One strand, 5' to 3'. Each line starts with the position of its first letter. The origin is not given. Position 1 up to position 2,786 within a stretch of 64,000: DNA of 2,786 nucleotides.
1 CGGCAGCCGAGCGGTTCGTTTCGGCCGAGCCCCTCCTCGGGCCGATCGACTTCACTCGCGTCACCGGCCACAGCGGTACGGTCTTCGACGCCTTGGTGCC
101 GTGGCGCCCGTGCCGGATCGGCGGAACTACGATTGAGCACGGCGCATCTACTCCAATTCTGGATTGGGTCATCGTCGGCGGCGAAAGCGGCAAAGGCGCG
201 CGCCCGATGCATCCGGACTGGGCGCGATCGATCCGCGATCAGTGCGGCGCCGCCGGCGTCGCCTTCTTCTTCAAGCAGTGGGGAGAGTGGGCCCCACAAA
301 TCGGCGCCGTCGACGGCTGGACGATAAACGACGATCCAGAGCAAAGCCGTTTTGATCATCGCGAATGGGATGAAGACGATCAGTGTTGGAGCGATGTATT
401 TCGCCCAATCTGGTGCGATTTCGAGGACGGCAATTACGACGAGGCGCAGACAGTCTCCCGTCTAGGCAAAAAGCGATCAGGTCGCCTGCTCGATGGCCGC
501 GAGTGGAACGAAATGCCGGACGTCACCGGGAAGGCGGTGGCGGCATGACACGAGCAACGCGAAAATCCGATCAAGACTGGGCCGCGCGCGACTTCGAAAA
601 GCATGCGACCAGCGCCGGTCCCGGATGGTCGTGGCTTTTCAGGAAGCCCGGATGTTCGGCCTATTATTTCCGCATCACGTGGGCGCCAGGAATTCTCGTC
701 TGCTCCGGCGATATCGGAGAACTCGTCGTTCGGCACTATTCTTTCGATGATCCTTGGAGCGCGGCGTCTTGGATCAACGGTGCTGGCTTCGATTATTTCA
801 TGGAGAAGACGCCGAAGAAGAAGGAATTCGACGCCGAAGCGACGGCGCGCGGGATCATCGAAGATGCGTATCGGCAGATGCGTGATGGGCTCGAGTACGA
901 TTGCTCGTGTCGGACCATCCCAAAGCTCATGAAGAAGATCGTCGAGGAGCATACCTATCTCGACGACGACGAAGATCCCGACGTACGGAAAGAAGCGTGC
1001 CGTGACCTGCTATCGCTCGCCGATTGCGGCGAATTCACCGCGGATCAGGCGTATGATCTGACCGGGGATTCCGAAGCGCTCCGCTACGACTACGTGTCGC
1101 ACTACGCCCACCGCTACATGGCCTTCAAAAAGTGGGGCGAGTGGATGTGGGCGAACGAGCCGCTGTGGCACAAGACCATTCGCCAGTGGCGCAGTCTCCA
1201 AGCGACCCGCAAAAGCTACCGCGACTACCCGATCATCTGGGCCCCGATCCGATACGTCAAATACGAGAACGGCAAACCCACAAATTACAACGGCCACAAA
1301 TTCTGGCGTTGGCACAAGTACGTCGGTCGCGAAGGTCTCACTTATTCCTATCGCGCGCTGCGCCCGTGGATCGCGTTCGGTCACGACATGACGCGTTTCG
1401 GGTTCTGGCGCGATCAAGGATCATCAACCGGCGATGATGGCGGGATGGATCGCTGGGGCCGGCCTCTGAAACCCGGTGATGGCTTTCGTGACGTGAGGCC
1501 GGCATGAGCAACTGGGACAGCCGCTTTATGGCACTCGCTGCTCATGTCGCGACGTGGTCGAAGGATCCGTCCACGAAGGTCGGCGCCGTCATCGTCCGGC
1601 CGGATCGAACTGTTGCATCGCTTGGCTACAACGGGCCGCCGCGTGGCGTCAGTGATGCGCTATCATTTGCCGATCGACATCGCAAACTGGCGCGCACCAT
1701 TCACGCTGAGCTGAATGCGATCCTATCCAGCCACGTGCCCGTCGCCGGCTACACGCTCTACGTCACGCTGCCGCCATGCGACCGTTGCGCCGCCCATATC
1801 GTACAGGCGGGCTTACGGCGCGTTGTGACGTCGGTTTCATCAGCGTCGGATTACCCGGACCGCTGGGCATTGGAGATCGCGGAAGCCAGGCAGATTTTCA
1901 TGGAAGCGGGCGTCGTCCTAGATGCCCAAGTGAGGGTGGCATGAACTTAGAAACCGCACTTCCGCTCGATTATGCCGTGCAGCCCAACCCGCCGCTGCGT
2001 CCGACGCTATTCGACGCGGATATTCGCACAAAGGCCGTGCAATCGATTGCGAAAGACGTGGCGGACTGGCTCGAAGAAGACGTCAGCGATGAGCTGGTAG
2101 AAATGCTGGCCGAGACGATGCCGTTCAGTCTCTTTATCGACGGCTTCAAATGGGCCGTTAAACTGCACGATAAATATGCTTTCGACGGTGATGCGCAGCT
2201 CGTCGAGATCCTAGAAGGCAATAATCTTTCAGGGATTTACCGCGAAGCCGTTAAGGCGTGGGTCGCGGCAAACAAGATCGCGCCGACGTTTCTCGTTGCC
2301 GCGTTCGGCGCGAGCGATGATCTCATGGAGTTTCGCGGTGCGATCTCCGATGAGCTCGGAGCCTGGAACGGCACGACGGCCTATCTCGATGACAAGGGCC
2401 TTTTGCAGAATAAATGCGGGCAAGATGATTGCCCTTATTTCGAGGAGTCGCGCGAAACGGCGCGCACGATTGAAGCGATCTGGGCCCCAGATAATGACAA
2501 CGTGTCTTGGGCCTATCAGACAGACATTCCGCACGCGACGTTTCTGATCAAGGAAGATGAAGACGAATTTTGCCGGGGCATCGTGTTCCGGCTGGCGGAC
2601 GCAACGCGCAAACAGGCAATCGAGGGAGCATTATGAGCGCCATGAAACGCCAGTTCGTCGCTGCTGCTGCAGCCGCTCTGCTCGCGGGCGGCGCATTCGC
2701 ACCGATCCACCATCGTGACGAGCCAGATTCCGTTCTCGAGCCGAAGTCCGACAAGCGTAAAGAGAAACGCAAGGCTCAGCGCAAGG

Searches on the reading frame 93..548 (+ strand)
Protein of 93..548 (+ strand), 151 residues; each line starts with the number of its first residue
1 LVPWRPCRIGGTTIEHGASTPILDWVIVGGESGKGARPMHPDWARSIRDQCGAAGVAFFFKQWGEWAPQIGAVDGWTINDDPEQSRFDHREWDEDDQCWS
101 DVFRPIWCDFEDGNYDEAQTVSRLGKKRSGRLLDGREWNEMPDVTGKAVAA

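Call 18: search_protein_families(library=phrogs, proteins=[window:93-548:+], max_evalue=0.001)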
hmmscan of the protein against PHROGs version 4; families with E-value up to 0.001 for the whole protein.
window:93-548:+ (151 aa): 1 family
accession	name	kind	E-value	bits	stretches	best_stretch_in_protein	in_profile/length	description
phrog_2045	-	unknown function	1.5e-35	124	1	20-148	188-290/299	-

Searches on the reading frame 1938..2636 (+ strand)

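Call 18: search_protein_families(library=phrogs, proteins=[window:1938-2636:+], max_evalue=0.001)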
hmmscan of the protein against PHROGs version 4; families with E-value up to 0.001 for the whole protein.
window:1938-2636:+ (232 aa): 2 families
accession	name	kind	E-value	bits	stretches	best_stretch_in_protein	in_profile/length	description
phrog_25176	-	unknown function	3.1e-22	80.1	1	118-223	32-134/138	-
phrog_10666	-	unknown function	4.1e-06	27.9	1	122-152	8-40/104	-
